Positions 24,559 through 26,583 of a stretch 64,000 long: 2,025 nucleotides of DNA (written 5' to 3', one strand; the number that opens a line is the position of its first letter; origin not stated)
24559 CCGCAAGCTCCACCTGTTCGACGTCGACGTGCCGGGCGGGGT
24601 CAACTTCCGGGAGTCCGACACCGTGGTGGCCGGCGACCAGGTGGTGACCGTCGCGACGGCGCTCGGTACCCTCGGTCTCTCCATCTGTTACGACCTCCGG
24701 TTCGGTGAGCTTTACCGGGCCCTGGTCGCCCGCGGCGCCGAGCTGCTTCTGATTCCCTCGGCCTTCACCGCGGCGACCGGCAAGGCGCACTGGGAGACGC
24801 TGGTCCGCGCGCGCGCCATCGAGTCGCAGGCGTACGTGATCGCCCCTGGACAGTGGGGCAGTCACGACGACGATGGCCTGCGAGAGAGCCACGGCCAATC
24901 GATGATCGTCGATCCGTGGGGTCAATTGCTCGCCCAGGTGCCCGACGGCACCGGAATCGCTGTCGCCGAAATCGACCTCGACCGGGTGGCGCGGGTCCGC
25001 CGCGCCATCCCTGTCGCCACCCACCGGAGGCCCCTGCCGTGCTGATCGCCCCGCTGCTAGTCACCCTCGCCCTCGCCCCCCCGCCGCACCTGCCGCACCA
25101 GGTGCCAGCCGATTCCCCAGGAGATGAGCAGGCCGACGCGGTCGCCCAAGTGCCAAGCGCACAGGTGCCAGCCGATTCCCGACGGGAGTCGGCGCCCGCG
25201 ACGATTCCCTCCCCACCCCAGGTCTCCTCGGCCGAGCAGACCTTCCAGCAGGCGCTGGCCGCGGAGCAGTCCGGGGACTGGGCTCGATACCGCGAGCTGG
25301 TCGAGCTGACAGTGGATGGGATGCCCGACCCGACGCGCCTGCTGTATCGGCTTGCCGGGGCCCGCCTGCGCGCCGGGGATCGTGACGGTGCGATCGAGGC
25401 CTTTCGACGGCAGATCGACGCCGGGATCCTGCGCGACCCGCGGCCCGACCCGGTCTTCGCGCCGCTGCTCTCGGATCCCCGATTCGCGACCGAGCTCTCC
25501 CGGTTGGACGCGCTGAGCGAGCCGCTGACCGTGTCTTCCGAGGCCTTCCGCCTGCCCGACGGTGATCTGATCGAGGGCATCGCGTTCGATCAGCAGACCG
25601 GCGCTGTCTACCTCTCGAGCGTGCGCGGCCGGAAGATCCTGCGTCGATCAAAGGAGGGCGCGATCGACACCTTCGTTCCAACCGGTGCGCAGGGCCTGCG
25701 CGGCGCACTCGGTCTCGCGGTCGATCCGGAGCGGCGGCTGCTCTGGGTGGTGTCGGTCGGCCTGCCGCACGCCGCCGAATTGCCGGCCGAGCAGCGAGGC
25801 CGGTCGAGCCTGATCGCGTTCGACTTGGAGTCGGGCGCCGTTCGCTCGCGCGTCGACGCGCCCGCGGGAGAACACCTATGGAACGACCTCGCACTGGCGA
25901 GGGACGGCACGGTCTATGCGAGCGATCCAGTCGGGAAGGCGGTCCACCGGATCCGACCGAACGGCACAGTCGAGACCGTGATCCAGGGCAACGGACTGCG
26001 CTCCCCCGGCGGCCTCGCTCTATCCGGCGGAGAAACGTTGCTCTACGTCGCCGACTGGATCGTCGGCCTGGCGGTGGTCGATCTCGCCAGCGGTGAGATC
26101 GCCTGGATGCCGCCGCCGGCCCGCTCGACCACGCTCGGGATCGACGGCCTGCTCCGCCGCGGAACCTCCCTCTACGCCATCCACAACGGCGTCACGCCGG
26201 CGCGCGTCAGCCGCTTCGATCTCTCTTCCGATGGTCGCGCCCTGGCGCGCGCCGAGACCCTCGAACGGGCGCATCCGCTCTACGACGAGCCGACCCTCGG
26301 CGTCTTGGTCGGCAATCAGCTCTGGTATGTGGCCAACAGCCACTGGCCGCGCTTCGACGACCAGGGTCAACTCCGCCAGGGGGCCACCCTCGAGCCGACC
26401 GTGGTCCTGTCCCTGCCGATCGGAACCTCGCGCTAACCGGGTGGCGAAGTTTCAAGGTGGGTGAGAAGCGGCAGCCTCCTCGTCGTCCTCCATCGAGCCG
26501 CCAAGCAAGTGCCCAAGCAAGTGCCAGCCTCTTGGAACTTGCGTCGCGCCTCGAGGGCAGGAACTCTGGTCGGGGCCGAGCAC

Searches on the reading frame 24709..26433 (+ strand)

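Call 72: search_protein_families(library=pfam, proteins=[window:24709-26433:+], max_evalue=0.0001)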
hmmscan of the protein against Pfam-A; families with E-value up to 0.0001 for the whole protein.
window:24709-26433:+ (575 aa): 1 family
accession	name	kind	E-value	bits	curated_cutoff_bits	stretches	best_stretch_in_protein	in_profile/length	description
PF08450.18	SGL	-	2.6e-05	24.4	26.3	1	289-449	3-152/246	SMP-30/Gluconolactonase/LRE-like region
